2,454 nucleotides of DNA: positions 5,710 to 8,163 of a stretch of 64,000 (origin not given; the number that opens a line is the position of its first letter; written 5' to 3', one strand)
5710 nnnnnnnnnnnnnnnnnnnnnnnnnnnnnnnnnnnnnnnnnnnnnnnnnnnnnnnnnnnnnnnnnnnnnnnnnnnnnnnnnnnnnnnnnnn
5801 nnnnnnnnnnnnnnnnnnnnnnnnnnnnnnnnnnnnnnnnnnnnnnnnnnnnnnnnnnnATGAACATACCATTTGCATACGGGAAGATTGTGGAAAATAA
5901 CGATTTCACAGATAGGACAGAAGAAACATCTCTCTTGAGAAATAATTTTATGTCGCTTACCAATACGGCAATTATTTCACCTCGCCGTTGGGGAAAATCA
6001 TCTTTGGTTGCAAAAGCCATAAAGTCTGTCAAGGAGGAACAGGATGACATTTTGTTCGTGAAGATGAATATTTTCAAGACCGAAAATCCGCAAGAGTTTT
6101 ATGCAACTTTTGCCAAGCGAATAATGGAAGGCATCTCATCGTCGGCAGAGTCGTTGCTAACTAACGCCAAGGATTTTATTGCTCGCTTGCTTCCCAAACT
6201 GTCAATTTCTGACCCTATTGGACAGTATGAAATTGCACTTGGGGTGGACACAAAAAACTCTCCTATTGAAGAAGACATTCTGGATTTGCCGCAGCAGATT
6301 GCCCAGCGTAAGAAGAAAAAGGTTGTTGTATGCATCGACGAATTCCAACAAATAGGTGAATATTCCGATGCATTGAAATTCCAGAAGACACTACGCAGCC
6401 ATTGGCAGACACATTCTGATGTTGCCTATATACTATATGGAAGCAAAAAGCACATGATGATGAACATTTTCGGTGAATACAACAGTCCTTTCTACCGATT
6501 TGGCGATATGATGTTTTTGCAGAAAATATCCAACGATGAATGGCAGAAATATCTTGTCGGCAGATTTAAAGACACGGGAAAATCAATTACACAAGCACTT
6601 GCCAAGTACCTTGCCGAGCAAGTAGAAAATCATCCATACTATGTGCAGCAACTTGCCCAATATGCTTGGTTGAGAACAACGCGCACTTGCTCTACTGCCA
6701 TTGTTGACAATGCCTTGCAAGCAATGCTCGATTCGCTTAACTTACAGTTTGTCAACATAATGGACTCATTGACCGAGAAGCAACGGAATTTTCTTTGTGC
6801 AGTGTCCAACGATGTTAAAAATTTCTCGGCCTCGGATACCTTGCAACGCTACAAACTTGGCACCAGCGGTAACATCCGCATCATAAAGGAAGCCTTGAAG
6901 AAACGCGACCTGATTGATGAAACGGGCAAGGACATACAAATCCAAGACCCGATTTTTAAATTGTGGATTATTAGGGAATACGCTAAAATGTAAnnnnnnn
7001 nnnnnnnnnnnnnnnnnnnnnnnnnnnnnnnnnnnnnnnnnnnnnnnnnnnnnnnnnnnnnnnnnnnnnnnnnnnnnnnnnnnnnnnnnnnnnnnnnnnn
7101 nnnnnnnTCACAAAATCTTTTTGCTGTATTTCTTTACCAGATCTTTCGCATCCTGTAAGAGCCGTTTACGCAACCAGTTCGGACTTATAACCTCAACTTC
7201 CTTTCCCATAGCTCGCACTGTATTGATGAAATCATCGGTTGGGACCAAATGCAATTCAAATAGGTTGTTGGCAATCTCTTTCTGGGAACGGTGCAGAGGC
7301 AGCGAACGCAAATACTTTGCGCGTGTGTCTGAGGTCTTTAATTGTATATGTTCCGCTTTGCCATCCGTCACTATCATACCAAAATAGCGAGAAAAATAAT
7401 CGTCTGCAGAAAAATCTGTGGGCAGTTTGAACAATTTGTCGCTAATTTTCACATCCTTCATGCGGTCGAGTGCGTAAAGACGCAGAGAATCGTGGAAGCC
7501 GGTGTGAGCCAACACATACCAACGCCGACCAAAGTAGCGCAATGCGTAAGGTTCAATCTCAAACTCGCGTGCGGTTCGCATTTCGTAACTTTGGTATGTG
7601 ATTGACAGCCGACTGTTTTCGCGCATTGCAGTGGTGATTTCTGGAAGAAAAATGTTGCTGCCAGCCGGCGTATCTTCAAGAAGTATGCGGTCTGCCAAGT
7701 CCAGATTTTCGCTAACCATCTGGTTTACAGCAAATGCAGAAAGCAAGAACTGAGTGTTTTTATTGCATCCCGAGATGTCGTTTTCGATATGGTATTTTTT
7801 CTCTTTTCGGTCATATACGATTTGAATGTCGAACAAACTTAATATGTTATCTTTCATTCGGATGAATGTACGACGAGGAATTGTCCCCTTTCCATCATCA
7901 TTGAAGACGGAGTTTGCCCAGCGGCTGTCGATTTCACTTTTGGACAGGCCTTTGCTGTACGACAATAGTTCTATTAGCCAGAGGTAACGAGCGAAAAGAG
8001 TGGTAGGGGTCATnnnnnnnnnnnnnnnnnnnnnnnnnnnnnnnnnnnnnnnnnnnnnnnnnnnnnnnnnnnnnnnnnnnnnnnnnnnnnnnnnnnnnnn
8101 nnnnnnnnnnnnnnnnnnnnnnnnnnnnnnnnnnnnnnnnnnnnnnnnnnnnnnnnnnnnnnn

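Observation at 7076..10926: AT-rich three-gene cassette (HAD_SAK-like phosphatase + tandem PD-(D/E)xK nuclease + WYL regulator): candidate uncharacterised defence/conflict system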

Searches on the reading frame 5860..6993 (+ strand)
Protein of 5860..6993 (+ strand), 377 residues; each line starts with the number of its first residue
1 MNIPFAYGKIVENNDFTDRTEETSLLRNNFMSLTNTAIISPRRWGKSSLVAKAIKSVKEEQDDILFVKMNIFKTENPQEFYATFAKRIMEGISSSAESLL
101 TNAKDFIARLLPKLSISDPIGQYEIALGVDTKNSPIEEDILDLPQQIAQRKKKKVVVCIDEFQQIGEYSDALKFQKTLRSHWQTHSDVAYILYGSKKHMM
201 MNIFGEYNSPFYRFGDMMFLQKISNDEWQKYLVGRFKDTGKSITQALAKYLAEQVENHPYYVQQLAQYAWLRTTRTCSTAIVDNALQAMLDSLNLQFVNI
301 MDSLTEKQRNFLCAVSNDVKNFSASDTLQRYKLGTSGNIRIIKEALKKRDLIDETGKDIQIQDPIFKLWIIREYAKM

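Call 3: search_protein_families(library=pfam, proteins=[window:5860-6993:+], max_evalue=0.1)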
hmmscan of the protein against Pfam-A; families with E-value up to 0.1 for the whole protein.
window:5860-6993:+ (377 aa): 7 families
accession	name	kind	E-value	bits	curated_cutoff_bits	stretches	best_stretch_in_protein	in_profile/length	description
PF13173.12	AAA_14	-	1.8e-07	31.7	27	1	142-202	49-105/129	AAA domain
PF01637.24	ATPase_2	-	1.8e-07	31.6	33.2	1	16-190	1-150/225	ATPase domain predominantly from Archaea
PF07693.20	KAP_NTPase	-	1.6e-06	28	20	1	45-161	32-159/293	KAP family P-loop domain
PF13401.12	AAA_22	-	1.9e-06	28.7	27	1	37-195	9-123/130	AAA domain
PF09820.16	AAA-ATPase_like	-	1.1e-05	25.8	26.1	1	34-164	32-151/201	Predicted AAA-ATPase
PF13191.12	AAA_16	-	4.1e-05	24.6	32.6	1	44-183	35-161/167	AAA ATPase domain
PF14516.12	AAA_35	-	0.00011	21.6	27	0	37-88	35-89/331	AAA-like domain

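Call 4: search_protein_families(library=padloc, proteins=[window:5860-6993:+], max_evalue=0.1)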
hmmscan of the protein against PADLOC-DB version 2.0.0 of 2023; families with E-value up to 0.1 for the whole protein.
window:5860-6993:+ (377 aa): 1 family
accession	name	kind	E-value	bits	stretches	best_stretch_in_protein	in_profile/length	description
PDLC04791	PDC-S01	-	3.6e-05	20.6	1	38-201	24-126/395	-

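Call 5: search_protein_families(library=ncbifam, proteins=[window:5860-6993:+], max_evalue=0.1)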
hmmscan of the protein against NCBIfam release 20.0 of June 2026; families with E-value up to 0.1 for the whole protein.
window:5860-6993:+ (377 aa): 3 families
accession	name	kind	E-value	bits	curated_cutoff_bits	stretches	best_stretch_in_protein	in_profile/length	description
TIGR01128.2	holA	equivalog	0.00064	19.2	80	1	220-290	123-195/316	DNA polymerase III subunit delta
NF001624.0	PRK00411.1-2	subfamily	0.026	13.4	354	0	31-76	50-95/374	ORC1-type DNA replication protein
NF003592.0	PRK05254.1-5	equivalog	0.042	13.6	162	0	11-69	106-164/225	uracil-DNA glycosylase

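Call 32: find_encoding_contigs(protein=window:5860-6993:+, flank=8000, max_places=8)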
Protein window:5860-6993:+ (377 aa): 4 contigs read that carry it; 2 places shown.
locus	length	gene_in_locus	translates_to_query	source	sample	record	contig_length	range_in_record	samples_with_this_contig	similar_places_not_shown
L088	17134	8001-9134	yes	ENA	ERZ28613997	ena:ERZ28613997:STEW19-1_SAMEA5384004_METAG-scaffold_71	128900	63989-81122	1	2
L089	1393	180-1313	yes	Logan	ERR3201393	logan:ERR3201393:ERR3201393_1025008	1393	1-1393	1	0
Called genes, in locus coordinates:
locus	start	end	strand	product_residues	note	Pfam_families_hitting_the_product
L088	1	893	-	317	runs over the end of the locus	PF02779:Transket_pyr, PF17147:PFOR_II (faint), PF02780:Transketolase_C, PF22613:Transketolase_C_1 (weak)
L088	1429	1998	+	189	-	-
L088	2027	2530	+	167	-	-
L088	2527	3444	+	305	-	PF00535:Glycos_transf_2, PF10111:Glyco_tranf_2_2 (weak)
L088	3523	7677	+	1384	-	PF08126:Propeptide_C25, PF01364:Peptidase_C25, PF18998:Flg_new_2, PF18370:RGI_lyase (weak), PF18962:Por_Secre_tail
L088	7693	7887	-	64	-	-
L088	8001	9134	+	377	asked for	PF09820:AAA-ATPase_like (weak), PF01637:ATPase_2 (weak), PF13173:AAA_14 (faint), PF13401:AAA_22 (faint), PF07693:KAP_NTPase (weak)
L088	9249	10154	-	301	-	PF13280:WYL, PF25583:WCX (weak)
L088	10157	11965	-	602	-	PF22558:REase-ARP, PF20796:PDDEXK_13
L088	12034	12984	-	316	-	PF18143:HAD_SAK_2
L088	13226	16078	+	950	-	PF02347:GDC-P, PF00266:Aminotran_5, PF21478:GcvP2_C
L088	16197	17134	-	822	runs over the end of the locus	PF00488:MutS_V, PF01713:Smr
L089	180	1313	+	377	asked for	PF09820:AAA-ATPase_like (weak), PF01637:ATPase_2 (weak), PF13173:AAA_14 (faint), PF13401:AAA_22 (faint), PF07693:KAP_NTPase (weak)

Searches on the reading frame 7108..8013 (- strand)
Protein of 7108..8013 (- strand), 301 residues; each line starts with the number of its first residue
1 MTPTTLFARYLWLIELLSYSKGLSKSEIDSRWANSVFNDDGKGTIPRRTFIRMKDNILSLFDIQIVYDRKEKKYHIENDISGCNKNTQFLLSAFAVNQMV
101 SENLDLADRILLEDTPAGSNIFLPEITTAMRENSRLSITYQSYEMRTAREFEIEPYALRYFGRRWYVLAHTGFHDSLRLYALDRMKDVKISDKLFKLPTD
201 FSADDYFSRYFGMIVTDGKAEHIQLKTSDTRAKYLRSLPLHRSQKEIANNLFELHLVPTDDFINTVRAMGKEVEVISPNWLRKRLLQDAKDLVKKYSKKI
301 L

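Call 3: search_protein_families(library=pfam, proteins=[window:7108-8013:-], max_evalue=0.1)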
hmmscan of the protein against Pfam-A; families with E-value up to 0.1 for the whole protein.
window:7108-8013:- (301 aa): 2 families
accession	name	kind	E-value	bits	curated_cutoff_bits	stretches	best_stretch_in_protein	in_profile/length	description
PF13280.12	WYL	-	4.5e-17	62.2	21.8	1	123-190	3-70/70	WYL domain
PF25583.1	WCX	-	8.3e-07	29.7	23.9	1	221-292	3-75/76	WCX domain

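Call 4: search_protein_families(library=padloc, proteins=[window:7108-8013:-], max_evalue=0.1)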
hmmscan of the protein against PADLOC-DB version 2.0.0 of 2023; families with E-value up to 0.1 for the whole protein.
window:7108-8013:- (301 aa): 5 families
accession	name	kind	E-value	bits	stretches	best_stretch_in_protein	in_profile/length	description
PDLC01652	WYL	-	9.6e-31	105.3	1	122-292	19-161/162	"CAS-I,CAS-II,CAS-III,CAS-IV,CAS-V,CAS-VI; associated_signaling"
PDLC01766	Cas3c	-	2.8e-19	66.8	1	93-297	106-317/1009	-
PDLC01457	WYL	-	5.2e-18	63.5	1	119-218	123-221/229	"CAS-I,CAS-II,CAS-III,CAS-IV,CAS-V,CAS-VI; associated_signaling"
PDLC01484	WYL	-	0.00025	18.3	1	262-296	402-436/437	"CAS-I,CAS-II,CAS-III,CAS-IV,CAS-V,CAS-VI; associated_signaling"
PDLC01510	WYL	-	0.00025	18.3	1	262-296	402-436/437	"CAS-I,CAS-II,CAS-III,CAS-IV,CAS-V,CAS-VI; associated_signaling"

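Call 5: search_protein_families(library=ncbifam, proteins=[window:7108-8013:-], max_evalue=0.1)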
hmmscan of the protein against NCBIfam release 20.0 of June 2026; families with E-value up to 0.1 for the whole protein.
window:7108-8013:- (301 aa): 2 families
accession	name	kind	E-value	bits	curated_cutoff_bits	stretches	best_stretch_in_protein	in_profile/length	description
TIGR03985.1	TIGR03985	hypoth_equivalog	0.0073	15.9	60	1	243-296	194-248/249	TIGR03985 family CRISPR-associated protein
TIGR02771.1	TraF_Ti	equivalog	0.08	12.5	100.25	0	181-217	124-159/171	conjugative transfer signal peptidase TraF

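Call 63: search_solved_structures(query=window:7108-8013:-, max_evalue=0.01)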
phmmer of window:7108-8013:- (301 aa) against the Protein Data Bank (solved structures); distinct sequences matched with E-value up to 0.01: 8.
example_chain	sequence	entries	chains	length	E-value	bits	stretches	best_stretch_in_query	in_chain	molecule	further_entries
9pfq_Q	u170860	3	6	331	5.8e-07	32.3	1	122-289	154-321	WYL domain-containing protein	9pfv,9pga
8tp8_A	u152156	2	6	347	6.7e-07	32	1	122-289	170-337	DeoR-family transcriptional regulator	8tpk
7u02_B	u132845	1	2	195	1.3e-06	31.1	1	123-290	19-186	WYL domain-containing protein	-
7tzv_A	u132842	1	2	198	1.4e-06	31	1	123-290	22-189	WYL domain-containing protein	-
9cu3_B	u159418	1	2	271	2.9e-06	29.9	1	122-289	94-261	WYL domain-containing protein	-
6sj9_A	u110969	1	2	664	7.8e-05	25.3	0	124-192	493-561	Proteasome accessory factor B/C (PafBC)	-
9c5g_A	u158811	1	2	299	0.001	21.6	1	127-191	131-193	CapW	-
7p5x_AX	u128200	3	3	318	0.0031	20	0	112-297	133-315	PafC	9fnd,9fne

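Call 90: search_protein_families(library=phrogs, proteins=[window:7108-8013:-], max_evalue=0.01)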
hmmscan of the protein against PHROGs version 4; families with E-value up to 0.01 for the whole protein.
window:7108-8013:- (301 aa): 0 families

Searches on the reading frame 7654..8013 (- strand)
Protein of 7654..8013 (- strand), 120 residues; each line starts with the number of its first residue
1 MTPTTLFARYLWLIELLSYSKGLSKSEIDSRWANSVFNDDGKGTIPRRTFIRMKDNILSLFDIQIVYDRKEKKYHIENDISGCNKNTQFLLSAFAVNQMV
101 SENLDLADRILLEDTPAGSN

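Call 89: search_protein_families(library=pfam, proteins=[window:7654-8013:-], max_evalue=10)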
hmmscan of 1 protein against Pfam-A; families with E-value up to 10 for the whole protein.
window:7654-8013:- (120 aa): 0 families
